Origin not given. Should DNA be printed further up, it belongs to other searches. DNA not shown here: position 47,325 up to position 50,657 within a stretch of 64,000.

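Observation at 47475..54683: Tandem paralogous giant beta-helix proteins: possible unclassified CAZyme family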

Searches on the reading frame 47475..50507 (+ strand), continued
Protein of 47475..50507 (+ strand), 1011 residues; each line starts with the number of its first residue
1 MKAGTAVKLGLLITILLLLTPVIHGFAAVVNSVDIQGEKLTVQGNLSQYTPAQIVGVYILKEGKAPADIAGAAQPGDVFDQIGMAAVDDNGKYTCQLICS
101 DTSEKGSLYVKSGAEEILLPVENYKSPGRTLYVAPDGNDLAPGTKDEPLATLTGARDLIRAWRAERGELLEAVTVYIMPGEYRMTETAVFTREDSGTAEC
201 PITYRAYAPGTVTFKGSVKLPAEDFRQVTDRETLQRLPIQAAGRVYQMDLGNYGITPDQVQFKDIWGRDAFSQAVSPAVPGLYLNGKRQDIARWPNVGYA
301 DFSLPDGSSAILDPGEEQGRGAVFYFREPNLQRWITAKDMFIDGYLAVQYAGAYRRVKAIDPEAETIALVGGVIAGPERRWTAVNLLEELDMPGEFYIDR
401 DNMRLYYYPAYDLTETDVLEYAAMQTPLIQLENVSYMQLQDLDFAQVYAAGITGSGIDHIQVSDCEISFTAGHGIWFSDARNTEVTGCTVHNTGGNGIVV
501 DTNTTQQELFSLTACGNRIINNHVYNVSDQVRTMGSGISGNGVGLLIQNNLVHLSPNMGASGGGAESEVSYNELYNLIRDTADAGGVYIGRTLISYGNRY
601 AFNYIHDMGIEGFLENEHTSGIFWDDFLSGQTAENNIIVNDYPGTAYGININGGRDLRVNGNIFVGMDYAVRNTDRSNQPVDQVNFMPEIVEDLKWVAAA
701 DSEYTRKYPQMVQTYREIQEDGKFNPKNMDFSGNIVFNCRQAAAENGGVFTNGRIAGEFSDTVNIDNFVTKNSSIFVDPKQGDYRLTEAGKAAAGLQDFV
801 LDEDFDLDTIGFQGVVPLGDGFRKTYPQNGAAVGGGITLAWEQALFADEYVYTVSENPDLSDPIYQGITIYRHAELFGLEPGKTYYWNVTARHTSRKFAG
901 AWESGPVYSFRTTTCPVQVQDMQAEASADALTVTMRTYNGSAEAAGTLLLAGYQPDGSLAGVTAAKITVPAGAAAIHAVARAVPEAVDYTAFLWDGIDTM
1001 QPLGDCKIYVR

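Call 13: search_solved_structures(query=A1, max_evalue=1, show_alignments=3)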
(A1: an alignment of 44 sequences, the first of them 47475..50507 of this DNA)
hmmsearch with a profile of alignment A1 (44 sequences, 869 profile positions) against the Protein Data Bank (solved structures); distinct sequences matched with E-value up to 1: 31.
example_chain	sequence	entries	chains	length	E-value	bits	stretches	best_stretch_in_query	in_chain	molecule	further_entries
9rx2_A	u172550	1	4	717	1.6e-85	291.1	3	4-190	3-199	Parallel beta-helix repeat protein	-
5mqp_A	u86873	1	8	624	1.5e-37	132.3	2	24-119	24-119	Glycoside hydrolase BT_1002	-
3vst_A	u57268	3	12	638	2.5e-10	42.3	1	26-125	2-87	Xylosidase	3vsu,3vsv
7o7a_A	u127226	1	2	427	1e-06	30.3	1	515-653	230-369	Aliginate lyase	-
5olq_A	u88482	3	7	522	1.2e-06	30.1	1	24-91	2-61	Rhamnogalacturonan lyase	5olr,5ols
7o84_A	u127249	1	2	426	1.3e-06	30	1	515-653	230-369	Alginate lyase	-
6kqs_A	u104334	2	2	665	0.00011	23.6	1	27-102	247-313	lacto-N-biosidase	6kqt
7dmk_A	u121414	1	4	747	0.0005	21.4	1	363-452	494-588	BcAlyPL6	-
8yk3_A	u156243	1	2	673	0.00059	21.2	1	321-415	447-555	Alpha-galactosidase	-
8yk2_B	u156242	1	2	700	0.00068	21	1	321-415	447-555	Alpha-galactosidase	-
7qoj_J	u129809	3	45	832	0.00086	20.7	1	320-409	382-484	Tail fiber protein gp22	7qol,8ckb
5olp_A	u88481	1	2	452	0.00093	20.5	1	315-413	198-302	Pectate lyase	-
6qps_A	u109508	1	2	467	0.002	19.4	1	65-116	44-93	Polysaccharide Lyase Family 6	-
8yk1_A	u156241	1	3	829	0.003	18.8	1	321-415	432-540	Alpha-galactosidase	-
3mpc_A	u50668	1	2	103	0.0066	17.7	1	698-768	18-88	Fn3-like protein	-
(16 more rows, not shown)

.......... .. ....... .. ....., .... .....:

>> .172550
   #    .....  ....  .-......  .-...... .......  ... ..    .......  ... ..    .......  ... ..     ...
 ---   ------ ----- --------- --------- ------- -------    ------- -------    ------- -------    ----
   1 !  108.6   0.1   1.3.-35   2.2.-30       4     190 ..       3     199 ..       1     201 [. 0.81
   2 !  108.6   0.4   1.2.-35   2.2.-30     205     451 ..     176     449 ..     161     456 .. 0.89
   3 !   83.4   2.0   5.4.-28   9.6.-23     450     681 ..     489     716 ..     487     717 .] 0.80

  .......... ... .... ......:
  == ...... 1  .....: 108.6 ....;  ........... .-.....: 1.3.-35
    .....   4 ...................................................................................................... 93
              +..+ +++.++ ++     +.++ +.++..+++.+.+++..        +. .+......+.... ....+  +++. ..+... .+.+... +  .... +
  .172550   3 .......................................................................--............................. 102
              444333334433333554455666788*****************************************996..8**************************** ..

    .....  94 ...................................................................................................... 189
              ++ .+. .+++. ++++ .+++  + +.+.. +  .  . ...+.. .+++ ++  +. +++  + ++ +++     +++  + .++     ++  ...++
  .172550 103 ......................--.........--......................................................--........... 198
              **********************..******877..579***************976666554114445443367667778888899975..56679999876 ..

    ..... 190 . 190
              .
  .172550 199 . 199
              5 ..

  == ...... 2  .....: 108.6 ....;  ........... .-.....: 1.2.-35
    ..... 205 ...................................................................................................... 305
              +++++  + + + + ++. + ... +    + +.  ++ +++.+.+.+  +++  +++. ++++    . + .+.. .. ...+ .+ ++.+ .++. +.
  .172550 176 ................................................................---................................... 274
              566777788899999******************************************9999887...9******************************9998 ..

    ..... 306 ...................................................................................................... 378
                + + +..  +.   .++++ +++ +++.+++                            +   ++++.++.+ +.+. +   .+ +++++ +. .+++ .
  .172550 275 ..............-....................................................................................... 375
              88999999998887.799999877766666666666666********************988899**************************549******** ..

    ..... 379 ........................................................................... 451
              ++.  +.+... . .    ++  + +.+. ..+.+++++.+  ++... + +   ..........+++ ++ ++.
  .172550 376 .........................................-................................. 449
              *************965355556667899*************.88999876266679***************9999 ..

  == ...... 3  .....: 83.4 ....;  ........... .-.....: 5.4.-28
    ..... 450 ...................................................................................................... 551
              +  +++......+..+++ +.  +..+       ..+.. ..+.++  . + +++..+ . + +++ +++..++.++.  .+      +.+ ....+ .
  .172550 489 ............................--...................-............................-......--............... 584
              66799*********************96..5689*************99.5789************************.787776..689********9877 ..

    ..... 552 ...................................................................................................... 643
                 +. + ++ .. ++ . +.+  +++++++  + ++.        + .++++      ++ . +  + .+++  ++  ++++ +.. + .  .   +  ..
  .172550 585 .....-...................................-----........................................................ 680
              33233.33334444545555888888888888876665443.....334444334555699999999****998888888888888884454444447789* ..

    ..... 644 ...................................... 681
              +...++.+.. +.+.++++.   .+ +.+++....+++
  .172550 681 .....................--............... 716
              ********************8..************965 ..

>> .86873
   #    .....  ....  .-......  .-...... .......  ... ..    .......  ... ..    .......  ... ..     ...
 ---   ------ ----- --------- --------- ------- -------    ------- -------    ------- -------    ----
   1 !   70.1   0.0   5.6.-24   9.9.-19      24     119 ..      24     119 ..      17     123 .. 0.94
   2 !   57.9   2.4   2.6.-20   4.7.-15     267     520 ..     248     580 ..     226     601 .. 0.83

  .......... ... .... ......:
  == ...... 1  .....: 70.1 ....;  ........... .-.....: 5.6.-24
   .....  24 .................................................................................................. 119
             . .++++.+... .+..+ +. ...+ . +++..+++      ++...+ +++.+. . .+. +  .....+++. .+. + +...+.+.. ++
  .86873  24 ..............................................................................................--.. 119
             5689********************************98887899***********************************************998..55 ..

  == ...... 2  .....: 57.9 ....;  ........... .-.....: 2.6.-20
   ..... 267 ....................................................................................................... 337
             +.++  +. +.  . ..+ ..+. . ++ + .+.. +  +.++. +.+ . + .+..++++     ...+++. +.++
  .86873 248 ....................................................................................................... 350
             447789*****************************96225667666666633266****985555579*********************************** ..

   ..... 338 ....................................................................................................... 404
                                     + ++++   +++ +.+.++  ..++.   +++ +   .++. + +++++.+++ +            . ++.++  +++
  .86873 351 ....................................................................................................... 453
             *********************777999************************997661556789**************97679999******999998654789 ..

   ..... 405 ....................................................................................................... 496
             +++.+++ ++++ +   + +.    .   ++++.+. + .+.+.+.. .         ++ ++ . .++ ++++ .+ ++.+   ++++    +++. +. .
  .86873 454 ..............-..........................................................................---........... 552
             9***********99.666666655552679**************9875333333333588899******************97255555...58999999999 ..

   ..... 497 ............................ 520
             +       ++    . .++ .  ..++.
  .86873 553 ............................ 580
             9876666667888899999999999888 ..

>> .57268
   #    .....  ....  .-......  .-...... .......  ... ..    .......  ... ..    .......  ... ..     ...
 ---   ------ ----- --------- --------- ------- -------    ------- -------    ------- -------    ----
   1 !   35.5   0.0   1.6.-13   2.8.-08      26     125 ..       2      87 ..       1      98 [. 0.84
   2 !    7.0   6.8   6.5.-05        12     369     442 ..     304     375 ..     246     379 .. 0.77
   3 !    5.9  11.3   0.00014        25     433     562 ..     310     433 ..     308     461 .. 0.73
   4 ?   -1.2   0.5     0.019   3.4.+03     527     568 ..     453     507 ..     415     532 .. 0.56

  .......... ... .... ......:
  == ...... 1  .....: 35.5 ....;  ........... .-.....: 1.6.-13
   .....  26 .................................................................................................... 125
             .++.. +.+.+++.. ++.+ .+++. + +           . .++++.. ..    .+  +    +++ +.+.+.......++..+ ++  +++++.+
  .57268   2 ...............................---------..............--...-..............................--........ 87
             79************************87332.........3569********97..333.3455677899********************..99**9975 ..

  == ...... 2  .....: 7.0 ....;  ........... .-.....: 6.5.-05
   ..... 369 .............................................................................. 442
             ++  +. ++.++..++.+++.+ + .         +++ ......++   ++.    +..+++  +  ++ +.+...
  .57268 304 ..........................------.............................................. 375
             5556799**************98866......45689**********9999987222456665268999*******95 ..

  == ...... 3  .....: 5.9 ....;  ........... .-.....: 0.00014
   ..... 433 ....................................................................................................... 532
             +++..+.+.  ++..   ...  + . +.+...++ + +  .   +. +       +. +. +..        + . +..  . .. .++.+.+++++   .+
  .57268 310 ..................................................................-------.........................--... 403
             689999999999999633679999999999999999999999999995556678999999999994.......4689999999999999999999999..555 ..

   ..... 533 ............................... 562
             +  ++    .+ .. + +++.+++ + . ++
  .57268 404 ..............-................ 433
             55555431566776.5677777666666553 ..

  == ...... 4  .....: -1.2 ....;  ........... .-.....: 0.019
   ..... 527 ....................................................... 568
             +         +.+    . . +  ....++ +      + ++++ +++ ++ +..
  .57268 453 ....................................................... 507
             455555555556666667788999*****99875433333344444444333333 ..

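Call 21: find_encoding_contigs(protein=P0009, flank=10000, max_places=3)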
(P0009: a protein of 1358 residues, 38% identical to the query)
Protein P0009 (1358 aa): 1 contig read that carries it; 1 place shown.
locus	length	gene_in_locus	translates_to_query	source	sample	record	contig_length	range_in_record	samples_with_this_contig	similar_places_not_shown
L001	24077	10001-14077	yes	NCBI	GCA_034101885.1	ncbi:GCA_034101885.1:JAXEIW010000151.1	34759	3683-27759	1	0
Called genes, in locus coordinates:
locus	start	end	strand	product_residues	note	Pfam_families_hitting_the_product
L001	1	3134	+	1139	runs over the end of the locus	-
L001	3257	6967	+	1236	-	PF13205:Big_5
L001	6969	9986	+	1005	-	PF13229:Beta_helix (weak)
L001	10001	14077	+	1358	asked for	PF13229:Beta_helix, PF25275:Golvesin_C (weak), PF07833:Cu_amine_oxidN1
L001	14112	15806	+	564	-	PF00395:SLH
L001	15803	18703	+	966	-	-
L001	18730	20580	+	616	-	PF00150:Cellulase (weak), PF02449:Glyco_hydro_42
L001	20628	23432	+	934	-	PF03781:FGE-sulfatase, PF07940:Hepar_II_III_C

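Call 22: find_encoding_contigs(protein=P0004, flank=10000, max_places=3)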
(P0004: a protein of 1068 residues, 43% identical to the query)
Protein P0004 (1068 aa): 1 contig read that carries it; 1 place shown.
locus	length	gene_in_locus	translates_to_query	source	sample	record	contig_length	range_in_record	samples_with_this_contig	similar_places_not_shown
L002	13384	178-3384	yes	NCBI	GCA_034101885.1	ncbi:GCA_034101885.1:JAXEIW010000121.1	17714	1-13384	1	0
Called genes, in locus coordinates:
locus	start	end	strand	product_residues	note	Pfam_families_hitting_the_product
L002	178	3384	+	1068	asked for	PF13229:Beta_helix (weak)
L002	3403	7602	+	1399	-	PF13229:Beta_helix, PF07833:Cu_amine_oxidN1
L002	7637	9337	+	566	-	PF00395:SLH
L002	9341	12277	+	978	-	PF00395:SLH (weak)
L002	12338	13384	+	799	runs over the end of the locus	PF12708:Pect-lyase_RHGA_epim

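Call 24: find_related_loci(query=window:47475-50507:+, collection=genome_contigs, flank=10000)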
Query window:47475-50507:+ (1011 aa) in genome_contigs; peptide patterns used: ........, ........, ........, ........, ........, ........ (x = any residue, [..] = any of these).
33 stretches matched a pattern, but none encodes a relative of the query by tblastn (E <= 1e-3).
